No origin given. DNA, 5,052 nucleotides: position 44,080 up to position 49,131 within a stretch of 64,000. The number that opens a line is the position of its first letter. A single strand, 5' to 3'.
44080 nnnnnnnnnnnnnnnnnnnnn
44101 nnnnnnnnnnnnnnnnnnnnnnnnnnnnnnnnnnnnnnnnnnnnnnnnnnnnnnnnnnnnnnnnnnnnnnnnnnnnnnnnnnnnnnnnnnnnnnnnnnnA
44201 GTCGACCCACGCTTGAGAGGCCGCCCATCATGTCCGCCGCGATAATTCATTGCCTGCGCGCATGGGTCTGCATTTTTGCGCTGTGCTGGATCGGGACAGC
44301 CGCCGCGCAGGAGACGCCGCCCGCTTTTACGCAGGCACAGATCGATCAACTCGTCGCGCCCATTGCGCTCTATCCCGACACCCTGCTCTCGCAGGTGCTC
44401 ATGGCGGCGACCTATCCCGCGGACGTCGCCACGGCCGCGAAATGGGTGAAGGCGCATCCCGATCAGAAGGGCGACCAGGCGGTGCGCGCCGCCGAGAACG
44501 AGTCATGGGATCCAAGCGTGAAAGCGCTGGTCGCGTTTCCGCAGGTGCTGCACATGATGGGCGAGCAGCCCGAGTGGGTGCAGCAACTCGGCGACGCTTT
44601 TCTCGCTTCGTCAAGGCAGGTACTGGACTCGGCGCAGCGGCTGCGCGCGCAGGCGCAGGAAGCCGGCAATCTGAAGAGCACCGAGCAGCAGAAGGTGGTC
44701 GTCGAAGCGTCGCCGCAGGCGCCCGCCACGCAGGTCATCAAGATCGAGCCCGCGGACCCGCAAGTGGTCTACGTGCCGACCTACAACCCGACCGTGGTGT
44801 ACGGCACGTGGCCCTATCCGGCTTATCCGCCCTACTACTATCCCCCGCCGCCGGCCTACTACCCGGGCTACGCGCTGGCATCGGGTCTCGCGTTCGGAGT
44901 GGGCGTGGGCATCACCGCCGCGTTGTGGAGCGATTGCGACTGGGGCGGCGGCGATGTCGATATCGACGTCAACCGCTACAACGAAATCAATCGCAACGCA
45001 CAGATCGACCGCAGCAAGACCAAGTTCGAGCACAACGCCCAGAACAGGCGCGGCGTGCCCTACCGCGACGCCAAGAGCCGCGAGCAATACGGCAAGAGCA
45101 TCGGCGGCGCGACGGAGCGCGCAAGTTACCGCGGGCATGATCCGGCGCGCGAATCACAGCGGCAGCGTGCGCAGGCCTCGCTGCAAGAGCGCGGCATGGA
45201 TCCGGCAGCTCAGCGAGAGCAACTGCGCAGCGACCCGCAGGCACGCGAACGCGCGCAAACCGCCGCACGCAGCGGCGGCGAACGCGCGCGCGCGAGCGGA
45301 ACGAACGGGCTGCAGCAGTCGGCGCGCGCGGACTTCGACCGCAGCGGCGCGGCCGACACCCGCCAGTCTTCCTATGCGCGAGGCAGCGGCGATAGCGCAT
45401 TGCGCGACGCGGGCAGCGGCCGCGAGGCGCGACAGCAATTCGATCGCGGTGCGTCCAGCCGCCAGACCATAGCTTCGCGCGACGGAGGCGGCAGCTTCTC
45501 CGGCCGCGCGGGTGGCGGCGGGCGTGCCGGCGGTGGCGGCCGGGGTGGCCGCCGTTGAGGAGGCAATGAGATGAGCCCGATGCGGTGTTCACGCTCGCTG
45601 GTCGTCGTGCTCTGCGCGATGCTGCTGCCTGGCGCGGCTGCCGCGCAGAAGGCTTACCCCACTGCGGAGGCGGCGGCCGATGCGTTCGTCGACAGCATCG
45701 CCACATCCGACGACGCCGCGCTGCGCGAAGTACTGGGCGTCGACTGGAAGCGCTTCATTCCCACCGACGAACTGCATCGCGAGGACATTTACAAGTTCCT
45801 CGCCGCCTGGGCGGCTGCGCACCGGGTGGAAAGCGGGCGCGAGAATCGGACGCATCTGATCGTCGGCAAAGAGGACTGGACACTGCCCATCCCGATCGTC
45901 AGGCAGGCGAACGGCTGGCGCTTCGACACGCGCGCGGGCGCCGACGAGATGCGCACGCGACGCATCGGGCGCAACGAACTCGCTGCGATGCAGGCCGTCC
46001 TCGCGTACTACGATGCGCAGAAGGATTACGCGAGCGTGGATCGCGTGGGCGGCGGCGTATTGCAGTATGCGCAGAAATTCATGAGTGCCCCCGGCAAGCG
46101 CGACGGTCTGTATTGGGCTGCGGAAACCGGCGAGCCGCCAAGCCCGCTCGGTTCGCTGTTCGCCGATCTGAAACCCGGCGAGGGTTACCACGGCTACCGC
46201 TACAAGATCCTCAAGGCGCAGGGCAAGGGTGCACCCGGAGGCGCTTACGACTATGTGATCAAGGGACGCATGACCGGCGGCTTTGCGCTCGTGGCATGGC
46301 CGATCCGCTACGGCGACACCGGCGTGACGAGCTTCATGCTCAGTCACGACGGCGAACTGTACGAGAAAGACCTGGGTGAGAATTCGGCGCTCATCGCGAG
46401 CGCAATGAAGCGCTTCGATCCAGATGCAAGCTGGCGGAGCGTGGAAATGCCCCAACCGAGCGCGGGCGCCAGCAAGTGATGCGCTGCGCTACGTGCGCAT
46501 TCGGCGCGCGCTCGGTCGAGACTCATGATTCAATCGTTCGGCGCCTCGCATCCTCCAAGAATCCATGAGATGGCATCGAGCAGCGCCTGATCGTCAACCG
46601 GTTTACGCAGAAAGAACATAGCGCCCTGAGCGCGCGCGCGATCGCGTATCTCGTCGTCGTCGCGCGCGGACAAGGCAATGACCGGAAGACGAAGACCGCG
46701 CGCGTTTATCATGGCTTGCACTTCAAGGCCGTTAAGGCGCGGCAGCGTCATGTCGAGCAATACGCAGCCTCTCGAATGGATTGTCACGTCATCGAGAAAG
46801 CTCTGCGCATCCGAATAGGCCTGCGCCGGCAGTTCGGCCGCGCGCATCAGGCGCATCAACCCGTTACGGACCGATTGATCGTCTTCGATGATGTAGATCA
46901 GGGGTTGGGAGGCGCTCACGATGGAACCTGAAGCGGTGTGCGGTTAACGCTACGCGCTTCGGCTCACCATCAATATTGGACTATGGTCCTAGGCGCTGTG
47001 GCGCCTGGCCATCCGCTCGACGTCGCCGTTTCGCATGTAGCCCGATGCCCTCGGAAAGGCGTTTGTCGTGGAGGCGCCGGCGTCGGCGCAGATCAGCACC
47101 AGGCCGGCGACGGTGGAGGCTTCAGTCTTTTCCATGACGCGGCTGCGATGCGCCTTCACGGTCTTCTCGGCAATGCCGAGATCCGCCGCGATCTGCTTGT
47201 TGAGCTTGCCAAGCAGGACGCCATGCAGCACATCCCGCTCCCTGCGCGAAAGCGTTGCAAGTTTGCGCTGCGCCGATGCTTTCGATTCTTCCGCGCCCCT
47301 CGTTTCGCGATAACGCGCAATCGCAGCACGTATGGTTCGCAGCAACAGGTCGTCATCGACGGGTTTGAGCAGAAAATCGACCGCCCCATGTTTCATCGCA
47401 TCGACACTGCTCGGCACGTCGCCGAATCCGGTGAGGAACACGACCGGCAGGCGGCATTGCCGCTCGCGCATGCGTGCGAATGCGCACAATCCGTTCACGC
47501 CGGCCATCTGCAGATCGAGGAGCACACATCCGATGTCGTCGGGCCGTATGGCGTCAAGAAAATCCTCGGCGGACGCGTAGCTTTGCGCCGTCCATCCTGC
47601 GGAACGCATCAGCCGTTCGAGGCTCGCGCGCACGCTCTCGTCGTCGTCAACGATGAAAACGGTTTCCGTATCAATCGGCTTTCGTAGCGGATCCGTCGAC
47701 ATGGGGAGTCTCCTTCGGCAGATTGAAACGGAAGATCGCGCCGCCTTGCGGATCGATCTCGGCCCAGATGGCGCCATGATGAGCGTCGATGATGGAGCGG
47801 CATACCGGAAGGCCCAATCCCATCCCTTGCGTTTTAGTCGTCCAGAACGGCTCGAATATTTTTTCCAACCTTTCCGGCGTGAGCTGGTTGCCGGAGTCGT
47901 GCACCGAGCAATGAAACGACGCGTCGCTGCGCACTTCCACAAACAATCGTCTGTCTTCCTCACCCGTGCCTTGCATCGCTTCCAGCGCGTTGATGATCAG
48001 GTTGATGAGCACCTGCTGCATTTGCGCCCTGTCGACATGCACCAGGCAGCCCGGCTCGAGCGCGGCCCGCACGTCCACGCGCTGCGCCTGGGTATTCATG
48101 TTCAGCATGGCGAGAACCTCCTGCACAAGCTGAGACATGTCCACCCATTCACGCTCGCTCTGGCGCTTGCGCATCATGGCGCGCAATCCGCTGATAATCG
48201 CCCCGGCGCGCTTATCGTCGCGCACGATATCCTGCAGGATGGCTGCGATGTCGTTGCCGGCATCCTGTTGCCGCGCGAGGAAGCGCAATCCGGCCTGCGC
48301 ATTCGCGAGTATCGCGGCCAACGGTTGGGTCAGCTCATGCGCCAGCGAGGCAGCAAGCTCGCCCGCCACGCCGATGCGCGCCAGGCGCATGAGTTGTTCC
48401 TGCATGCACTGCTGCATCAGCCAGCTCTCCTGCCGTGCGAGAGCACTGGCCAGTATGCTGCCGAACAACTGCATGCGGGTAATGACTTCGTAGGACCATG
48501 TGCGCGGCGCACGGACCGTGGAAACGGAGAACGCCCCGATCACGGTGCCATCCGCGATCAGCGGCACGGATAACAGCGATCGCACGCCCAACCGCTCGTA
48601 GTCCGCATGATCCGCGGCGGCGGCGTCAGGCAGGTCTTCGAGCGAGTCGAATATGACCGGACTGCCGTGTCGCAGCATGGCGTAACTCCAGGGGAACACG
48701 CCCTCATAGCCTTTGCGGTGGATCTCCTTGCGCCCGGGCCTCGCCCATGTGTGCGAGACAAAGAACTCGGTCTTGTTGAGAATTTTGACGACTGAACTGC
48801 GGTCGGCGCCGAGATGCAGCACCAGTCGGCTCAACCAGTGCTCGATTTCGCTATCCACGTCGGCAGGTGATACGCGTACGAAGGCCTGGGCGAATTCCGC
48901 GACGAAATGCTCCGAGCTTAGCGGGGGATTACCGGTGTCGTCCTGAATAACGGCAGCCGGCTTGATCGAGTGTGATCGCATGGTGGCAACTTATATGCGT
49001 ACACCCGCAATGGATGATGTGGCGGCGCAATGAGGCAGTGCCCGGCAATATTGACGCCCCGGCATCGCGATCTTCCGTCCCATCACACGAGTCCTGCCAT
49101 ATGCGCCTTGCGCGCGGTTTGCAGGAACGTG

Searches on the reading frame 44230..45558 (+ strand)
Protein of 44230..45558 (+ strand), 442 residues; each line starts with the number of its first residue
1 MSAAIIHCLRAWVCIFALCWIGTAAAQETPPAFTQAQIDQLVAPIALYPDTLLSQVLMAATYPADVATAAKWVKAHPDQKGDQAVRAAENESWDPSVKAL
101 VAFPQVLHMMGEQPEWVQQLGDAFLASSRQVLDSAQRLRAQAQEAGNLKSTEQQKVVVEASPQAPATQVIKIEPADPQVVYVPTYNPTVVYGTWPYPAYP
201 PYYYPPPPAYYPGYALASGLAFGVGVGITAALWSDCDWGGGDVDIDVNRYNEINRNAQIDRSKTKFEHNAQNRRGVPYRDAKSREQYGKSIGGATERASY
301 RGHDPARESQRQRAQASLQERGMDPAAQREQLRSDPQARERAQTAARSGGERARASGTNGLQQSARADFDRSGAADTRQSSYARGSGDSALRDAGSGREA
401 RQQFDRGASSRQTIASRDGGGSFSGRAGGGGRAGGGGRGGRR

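Call 9: search_protein_families(library=pfam, proteins=[window:44230-45558:+])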
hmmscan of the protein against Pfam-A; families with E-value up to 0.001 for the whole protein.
window:44230-45558:+ (442 aa): 1 family
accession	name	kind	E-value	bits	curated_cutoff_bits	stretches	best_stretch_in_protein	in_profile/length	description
PF11737.13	DUF3300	-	4.8e-89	298.2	25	1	35-263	2-219/227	Protein of unknown function (DUF3300)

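Call 25: search_protein_families(library=ncbifam, proteins=[window:44230-45558:+], max_evalue=0.00001)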
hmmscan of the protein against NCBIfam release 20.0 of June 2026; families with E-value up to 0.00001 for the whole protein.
window:44230-45558:+ (442 aa): 0 families

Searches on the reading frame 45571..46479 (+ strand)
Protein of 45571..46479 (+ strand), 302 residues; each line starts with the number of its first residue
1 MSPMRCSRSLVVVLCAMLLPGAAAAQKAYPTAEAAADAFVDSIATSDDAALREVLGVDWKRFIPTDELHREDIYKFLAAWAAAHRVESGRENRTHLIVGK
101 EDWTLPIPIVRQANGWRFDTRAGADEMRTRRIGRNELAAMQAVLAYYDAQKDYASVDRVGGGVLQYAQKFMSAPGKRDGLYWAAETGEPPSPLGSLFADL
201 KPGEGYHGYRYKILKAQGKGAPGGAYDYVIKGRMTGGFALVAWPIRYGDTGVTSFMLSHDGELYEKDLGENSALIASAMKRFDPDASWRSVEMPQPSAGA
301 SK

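Call 9: search_protein_families(library=pfam, proteins=[window:45571-46479:+])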
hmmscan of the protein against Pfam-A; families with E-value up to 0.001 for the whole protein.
window:45571-46479:+ (302 aa): 1 family
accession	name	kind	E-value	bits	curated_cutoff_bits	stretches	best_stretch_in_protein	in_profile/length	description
PF11453.13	DUF2950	-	4.3e-111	370.9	20.2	1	26-291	1-274/274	Protein of unknown function (DUF2950)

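Call 25: search_protein_families(library=ncbifam, proteins=[window:45571-46479:+], max_evalue=0.00001)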
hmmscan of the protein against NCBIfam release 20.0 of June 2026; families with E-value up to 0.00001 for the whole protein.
window:45571-46479:+ (302 aa): 0 families

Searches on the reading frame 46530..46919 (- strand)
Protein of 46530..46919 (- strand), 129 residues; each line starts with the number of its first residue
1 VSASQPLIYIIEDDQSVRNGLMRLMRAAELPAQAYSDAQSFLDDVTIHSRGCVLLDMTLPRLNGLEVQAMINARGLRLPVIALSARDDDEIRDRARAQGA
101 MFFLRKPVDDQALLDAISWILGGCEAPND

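Call 9: search_protein_families(library=pfam, proteins=[window:46530-46919:-])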
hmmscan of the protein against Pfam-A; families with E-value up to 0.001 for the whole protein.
window:46530-46919:- (129 aa): 1 family
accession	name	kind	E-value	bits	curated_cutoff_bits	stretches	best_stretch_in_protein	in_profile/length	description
PF00072.30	Response_reg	-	9.9e-21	74.4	30.2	1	8-117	1-110/111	Response regulator receiver domain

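Call 25: search_protein_families(library=ncbifam, proteins=[window:46530-46919:-], max_evalue=0.00001)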
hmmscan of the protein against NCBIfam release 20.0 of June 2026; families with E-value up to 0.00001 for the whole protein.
window:46530-46919:- (129 aa): 36 families (the best 25 are shown)
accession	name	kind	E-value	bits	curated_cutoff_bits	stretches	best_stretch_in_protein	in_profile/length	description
NF006900.1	PRK09390.1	equivalog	2.7e-22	79.3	255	1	4-119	3-118/203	response regulator FixJ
NF040749.1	tetrathio_RR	equivalog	1.5e-17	64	290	1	7-118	1-112/191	tetrathionate respiration response regulator TtrR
TIGR01818.1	ntrC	equivalog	4e-13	49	558.6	1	8-112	1-105/463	nitrogen regulation protein NR(I)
NF008176.1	PRK10923.1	equivalog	7.5e-13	47.9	620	1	7-110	5-108/469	nitrogen regulation protein NR(I)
NF047793.1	ResRegPgtA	equivalog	2.1e-12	46.6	650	1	1-118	1-118/414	two-component system response regulator PgtA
NF041733.1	resp_reg_CseB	equivalog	2.6e-10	40.1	350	1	8-118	3-112/228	two-component system response regulator CseB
NF008296.0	PRK11083.1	equivalog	7.8e-10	38.5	273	1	5-91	3-88/228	two-component system response regulator CreB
NF045901.1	HisKinLetSLeg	equivalog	1.3e-09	36.7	1650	1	3-120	669-788/906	two-component system sensor histidine kinase LetS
NF045505.1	RR_RssB_Pseudo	equivalog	2.1e-09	36.9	700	1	3-115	3-115/394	two-component system response regulator RssB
NF040689.1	MtrAB_MtrA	equivalog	2.2e-09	37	300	1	8-117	1-109/219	MtrAB system response regulator MtrA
NF045991.1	RespRegCtrARhodob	equivalog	3.7e-09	36.7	350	1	8-120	3-115/224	response regulator transcription factor CtrA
NF012023.0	PRK15479.1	equivalog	1.1e-08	34.8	337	1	45-113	40-108/224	transcriptional regulator TctD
NF007928.2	PRK10643.1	equivalog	1.5e-08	34.6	330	1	8-110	3-105/216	two-component system response regulator PmrA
NF007005.1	PRK09468.1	equivalog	1.7e-08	34.2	331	1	7-121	5-119/237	osmolarity response regulator transcription factor OmpR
NF007969.0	PRK10693.1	equivalog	1.8e-08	33.8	329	1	8-113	10-115/337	two-component system response regulator RssB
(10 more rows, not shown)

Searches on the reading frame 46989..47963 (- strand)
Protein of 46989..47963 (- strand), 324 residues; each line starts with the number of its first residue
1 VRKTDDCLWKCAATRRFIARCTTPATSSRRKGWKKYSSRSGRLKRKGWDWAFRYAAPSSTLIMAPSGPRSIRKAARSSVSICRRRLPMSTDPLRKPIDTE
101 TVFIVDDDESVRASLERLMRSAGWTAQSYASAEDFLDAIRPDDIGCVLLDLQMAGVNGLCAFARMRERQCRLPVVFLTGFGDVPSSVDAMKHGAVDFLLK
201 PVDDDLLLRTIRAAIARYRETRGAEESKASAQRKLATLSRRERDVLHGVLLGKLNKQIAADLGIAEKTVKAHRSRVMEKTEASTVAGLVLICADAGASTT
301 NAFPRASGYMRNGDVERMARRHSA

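Call 70: search_protein_families(library=pfam, proteins=[window:46989-47963:-], max_evalue=0.001)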
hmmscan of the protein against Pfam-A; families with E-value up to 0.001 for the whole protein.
window:46989-47963:- (324 aa): 3 families
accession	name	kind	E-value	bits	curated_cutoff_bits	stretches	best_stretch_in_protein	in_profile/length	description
PF00072.30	Response_reg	-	5.3e-25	88.2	30.2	1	102-211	1-110/111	Response regulator receiver domain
PF00196.25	GerE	-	2.3e-16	59.6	23.5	1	237-285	2-50/57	Bacterial regulatory proteins, luxR family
PF08281.18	Sigma70_r4_2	-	4.4e-06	26.7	25.7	1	232-279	5-53/54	Sigma-70, region 4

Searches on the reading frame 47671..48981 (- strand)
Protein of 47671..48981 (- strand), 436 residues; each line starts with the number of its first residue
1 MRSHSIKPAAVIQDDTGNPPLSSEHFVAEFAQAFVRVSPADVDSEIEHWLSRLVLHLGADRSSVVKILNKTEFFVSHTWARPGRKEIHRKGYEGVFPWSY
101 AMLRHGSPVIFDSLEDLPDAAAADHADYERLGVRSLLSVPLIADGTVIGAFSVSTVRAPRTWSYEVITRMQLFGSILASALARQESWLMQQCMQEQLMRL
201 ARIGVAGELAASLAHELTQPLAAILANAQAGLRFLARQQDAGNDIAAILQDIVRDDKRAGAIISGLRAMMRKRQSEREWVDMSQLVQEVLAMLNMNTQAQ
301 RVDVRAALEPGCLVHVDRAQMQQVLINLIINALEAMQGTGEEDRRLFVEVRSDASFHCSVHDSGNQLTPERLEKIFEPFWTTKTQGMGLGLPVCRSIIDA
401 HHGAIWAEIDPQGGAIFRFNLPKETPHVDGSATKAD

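Call 9: search_protein_families(library=pfam, proteins=[window:47671-48981:-])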
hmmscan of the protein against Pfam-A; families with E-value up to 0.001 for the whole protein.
window:47671-48981:- (436 aa): 4 families
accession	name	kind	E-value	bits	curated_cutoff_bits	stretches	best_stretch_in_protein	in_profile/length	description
PF02518.31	HATPase_c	-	4.5e-22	79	26.4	1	317-424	2-110/111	Histidine kinase-, DNA gyrase B-, and HSP90-like ATPase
PF01590.32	GAF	-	2.5e-09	38.2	22.4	1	51-181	11-133/133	GAF domain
PF13185.12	GAF_2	-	7.9e-09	36.3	28.6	1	55-181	16-135/136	GAF domain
PF00512.31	HisKA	-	4.9e-07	30.1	26.9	1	207-273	3-64/66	His Kinase A (phospho-acceptor) domain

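Call 25: search_protein_families(library=ncbifam, proteins=[window:47671-48981:-], max_evalue=0.00001)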
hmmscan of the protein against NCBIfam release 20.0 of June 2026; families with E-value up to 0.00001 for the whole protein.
window:47671-48981:- (436 aa): 69 families (the best 25 are shown)
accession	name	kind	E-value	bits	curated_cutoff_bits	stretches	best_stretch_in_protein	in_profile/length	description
NF041777.1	sens_FixL_Rhizob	equivalog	8.6e-51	173.1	850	1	190-423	246-481/485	sensor protein FixL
NF008468.0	PRK11360.1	equivalog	4.7e-47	160.7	646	1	191-425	381-610/616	two-component system sensor histidine kinase AtoS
NF007688.0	PRK10364.1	equivalog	3.6e-39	134.8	479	1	162-425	193-453/460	two-component system sensor histidine kinase ZraS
NF010411.0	PRK13837.1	equivalog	2.8e-37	128.2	647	1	24-427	276-679/828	two-component system VirA-like sensor kinase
NF052574.1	HisKinEspCMyxo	equivalog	3.5e-36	124.7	1200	1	190-425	401-639/785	serine histidine kinase EspC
NF040750.1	tetrathio_HK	equivalog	4.2e-33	114.6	750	1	181-405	315-536/555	tetrathionate respiration histidine kinase TtrS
NF007793.0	PRK10490.1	equivalog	3.8e-28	98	1123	1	169-429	630-889/895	two-component system sensor histidine kinase KdpD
NF052573.1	HisKinEspAMyxo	equivalog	5e-27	94.3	1400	1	191-423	369-611/755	serine histidine kinase EspA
TIGR02916.1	PEP_his_kin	equivalog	8e-27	94.1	300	1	137-422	413-679/679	XrtA/PEP-CTERM system histidine kinase PrsK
NF053867.1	SprKinKinDBac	equivalog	9.2e-26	90.3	775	1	200-423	280-497/500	sporulation kinase KinD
NF006800.0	PRK09303.1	equivalog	1.2e-25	90.3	342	1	194-422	139-376/383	histidine kinase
NF047794.1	HisKinPtgB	equivalog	8.7e-24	83.7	1000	1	192-405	428-637/656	two-component system sensor histidine kinase PgtB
NF046020.1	HisKinCckABruc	equivalog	2.6e-23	81.8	1000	1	190-429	464-713/868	cell cycle histidine kinase CckA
NF041880.1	EPS_EpsF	equivalog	1.2e-21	76.8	900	1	213-415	281-483/492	response regulator EpsF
NF046026.1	HisKinCckACaul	equivalog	1.2e-21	76.6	1000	1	190-426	286-535/678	cell cycle histidine kinase CckA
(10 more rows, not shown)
